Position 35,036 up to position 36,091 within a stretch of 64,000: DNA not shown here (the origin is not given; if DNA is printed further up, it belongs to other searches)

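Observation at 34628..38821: Five-gene overlapping operon centred on Elp3: two zinc-ribbon proteins, an atypical kinase, a Trm9-like methyltransferase and Elp3, with TmcA 1.2 kb upstream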

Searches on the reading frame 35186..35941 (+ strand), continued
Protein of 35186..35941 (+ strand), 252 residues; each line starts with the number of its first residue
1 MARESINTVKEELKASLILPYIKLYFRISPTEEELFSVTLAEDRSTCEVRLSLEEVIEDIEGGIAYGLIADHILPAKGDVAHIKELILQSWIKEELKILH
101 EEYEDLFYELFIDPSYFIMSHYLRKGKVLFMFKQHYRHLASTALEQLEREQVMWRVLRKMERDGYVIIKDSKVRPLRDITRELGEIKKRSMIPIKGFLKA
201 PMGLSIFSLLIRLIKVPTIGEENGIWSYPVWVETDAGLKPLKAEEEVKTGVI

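Call 87: search_protein_families(library=ncbifam, proteins=[P0009, P0010, P0013, P0016, P0025, P0007], max_evalue=0.0001)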
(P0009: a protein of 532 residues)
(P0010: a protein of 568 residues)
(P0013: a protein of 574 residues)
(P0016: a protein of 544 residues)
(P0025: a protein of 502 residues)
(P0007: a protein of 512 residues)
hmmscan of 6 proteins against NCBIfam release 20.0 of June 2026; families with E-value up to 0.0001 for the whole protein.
P0009 (532 aa): 11 families
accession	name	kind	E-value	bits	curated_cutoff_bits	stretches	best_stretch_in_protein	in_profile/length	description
TIGR03724.2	arch_bud32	equivalog_domain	3.4e-15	56.1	125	1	351-499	37-178/193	KEOPS complex kinase/ATPase Bud32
NF011460.0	PRK14879.1-1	equivalog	1.1e-10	41.1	199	1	366-494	70-199/232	Kae1-associated kinase Bud32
NF007174.0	PRK09605.1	equivalog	1.1e-10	40.6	447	1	351-496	380-517/535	bifunctional N(6)-L-threonylcarbamoyladenine synthase/serine/threonine protein kinase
NF011463.0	PRK14879.1-4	equivalog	1.7e-10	40.8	188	1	352-501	63-209/237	Kae1-associated kinase Bud32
NF011462.0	PRK14879.1-3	equivalog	1.6e-09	37.8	174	1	366-495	53-170/192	Kae1-associated kinase Bud32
NF011464.0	PRK14879.1-7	equivalog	1.1e-08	35.1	246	1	352-454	51-150/221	Kae1-associated kinase Bud32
NF011461.0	PRK14879.1-2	equivalog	5.7e-07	29.5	372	1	351-493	47-187/225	Kae1-associated kinase Bud32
NF002475.0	PRK01723.1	equivalog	2.5e-05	23.4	142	0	349-461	83-199/241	3-deoxy-D-manno-octulosonic acid kinase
NF038151.1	lanthi_synth_III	equivalog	2.8e-05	22.7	575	1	353-459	269-389/833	class III lanthionine synthetase LanKC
NF038150.1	lanthi_synth_IV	equivalog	5.2e-05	21.7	650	1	391-459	277-351/851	class IV lanthionine synthetase LanL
NF047752.1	MntA_antitoxin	equivalog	6.2e-05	22.8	60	0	6-36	6-36/106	type VII toxin-antitoxin system MntA family adenylyltransferase antitoxin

P0010 (568 aa): 11 families
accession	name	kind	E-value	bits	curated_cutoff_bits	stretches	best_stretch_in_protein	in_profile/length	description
TIGR03724.2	arch_bud32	equivalog_domain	4.6e-14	52.3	125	1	370-534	35-184/193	KEOPS complex kinase/ATPase Bud32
NF011460.0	PRK14879.1-1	equivalog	2.2e-12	46.6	199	1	386-532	69-210/232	Kae1-associated kinase Bud32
NF011463.0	PRK14879.1-4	equivalog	4.5e-11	42.6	188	1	371-528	61-207/237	Kae1-associated kinase Bud32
NF038151.1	lanthi_synth_III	equivalog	8.3e-11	41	575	1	373-485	268-389/833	class III lanthionine synthetase LanKC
NF002475.0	PRK01723.1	equivalog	3.4e-08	32.8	142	1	367-488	80-200/241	3-deoxy-D-manno-octulosonic acid kinase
NF011464.0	PRK14879.1-7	equivalog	1e-07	31.9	246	1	370-479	48-149/221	Kae1-associated kinase Bud32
NF007174.0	PRK09605.1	equivalog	1.1e-07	30.8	447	1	372-532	380-524/535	bifunctional N(6)-L-threonylcarbamoyladenine synthase/serine/threonine protein kinase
NF011461.0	PRK14879.1-2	equivalog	4.2e-07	30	372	1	370-520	45-189/225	Kae1-associated kinase Bud32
NF038150.1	lanthi_synth_IV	equivalog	7.7e-07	27.8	650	1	405-485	270-351/851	class IV lanthionine synthetase LanL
NF033483.0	PknB_PASTA_kin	equivalog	4.6e-05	22.6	450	0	408-475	87-150/563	Stk1 family PASTA domain-containing Ser/Thr kinase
NF011462.0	PRK14879.1-3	equivalog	5.1e-05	23.1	174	0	430-532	81-179/192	Kae1-associated kinase Bud32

P0013 (574 aa): 10 families
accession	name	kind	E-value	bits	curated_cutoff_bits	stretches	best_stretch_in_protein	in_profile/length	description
TIGR03724.2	arch_bud32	equivalog_domain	1.2e-16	60.7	125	1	373-528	37-179/193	KEOPS complex kinase/ATPase Bud32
NF011463.0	PRK14879.1-4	equivalog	8.6e-16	58.1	188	1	374-532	63-213/237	Kae1-associated kinase Bud32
NF011460.0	PRK14879.1-1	equivalog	5.1e-14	52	199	1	386-523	68-201/232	Kae1-associated kinase Bud32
NF038151.1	lanthi_synth_III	equivalog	2.6e-11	42.6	575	1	374-482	268-387/833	class III lanthionine synthetase LanKC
NF011464.0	PRK14879.1-7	equivalog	3.8e-10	39.9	246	1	373-479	50-150/221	Kae1-associated kinase Bud32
NF007174.0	PRK09605.1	equivalog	2.9e-09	36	447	1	373-521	380-514/535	bifunctional N(6)-L-threonylcarbamoyladenine synthase/serine/threonine protein kinase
NF011461.0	PRK14879.1-2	equivalog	1.4e-07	31.5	372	1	373-520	47-187/225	Kae1-associated kinase Bud32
NF038150.1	lanthi_synth_IV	equivalog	3.7e-07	28.8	650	1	404-484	268-351/851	class IV lanthionine synthetase LanL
NF011462.0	PRK14879.1-3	equivalog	1.3e-06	28.3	174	1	386-524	51-172/192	Kae1-associated kinase Bud32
NF002475.0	PRK01723.1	equivalog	7.6e-06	25.1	142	1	372-486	84-199/241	3-deoxy-D-manno-octulosonic acid kinase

P0016 (544 aa): 9 families
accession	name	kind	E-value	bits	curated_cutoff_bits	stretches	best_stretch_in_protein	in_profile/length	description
TIGR03724.2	arch_bud32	equivalog_domain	1.7e-18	66.8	125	1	359-511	37-180/193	KEOPS complex kinase/ATPase Bud32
NF011464.0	PRK14879.1-7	equivalog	2.1e-14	53.8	246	1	359-507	50-195/221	Kae1-associated kinase Bud32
NF011463.0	PRK14879.1-4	equivalog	8.2e-13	48.3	188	1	360-511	63-210/237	Kae1-associated kinase Bud32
NF007174.0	PRK09605.1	equivalog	1.4e-11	43.6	447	1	360-510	381-521/535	bifunctional N(6)-L-threonylcarbamoyladenine synthase/serine/threonine protein kinase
NF038151.1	lanthi_synth_III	equivalog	5.3e-07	28.4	575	1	358-469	266-390/833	class III lanthionine synthetase LanKC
NF011462.0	PRK14879.1-3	equivalog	1e-06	28.7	174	1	372-514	51-181/192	Kae1-associated kinase Bud32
NF011461.0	PRK14879.1-2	equivalog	1.5e-06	28.2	372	1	361-504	49-189/225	Kae1-associated kinase Bud32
NF002475.0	PRK01723.1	equivalog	1.4e-05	24.2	142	1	356-472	82-201/241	3-deoxy-D-manno-octulosonic acid kinase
NF011460.0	PRK14879.1-1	equivalog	7.8e-05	21.9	199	0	374-504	70-200/232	Kae1-associated kinase Bud32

P0025 (502 aa): 8 families
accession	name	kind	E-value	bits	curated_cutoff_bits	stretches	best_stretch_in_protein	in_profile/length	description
TIGR03724.2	arch_bud32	equivalog_domain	2e-11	43.7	125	1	324-471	38-182/193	KEOPS complex kinase/ATPase Bud32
NF007174.0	PRK09605.1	equivalog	6.2e-08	31.5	447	1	324-433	381-487/535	bifunctional N(6)-L-threonylcarbamoyladenine synthase/serine/threonine protein kinase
NF011464.0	PRK14879.1-7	equivalog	9.1e-08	32.1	246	1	324-425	51-152/221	Kae1-associated kinase Bud32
NF002475.0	PRK01723.1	equivalog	8.8e-07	28.2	142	1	322-425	84-193/241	3-deoxy-D-manno-octulosonic acid kinase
NF011461.0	PRK14879.1-2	equivalog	9.9e-06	25.5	372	1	324-425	48-149/225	Kae1-associated kinase Bud32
NF011460.0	PRK14879.1-1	equivalog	1.5e-05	24.3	199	1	325-420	57-155/232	Kae1-associated kinase Bud32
NF011462.0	PRK14879.1-3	equivalog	5.9e-05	22.9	174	0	325-422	40-128/192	Kae1-associated kinase Bud32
NF011463.0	PRK14879.1-4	equivalog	5.9e-05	22.6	188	1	324-418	63-156/237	Kae1-associated kinase Bud32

P0007 (512 aa): 10 families
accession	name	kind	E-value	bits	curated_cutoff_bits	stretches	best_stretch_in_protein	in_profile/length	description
TIGR03724.2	arch_bud32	equivalog_domain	8.9e-19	67.7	125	1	317-469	35-174/193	KEOPS complex kinase/ATPase Bud32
NF007174.0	PRK09605.1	equivalog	2.5e-14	52.7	447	1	318-467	379-514/535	bifunctional N(6)-L-threonylcarbamoyladenine synthase/serine/threonine protein kinase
NF011463.0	PRK14879.1-4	equivalog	9.7e-14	51.3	188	1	319-466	62-201/237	Kae1-associated kinase Bud32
NF011464.0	PRK14879.1-7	equivalog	4.8e-13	49.3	246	1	317-426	48-153/221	Kae1-associated kinase Bud32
NF011460.0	PRK14879.1-1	equivalog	8.1e-10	38.2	199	1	321-466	57-198/232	Kae1-associated kinase Bud32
NF011462.0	PRK14879.1-3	equivalog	1.5e-08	34.7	174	1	319-467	38-169/192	Kae1-associated kinase Bud32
NF011461.0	PRK14879.1-2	equivalog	1.1e-07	31.9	372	1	321-466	49-187/225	Kae1-associated kinase Bud32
NF038150.1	lanthi_synth_IV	equivalog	7.1e-07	27.9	650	1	320-427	237-350/851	class IV lanthionine synthetase LanL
NF038151.1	lanthi_synth_III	equivalog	9.8e-06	24.2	575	1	320-433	268-394/833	class III lanthionine synthetase LanKC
NF002475.0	PRK01723.1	equivalog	1e-05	24.7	142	1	311-429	77-198/241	3-deoxy-D-manno-octulosonic acid kinase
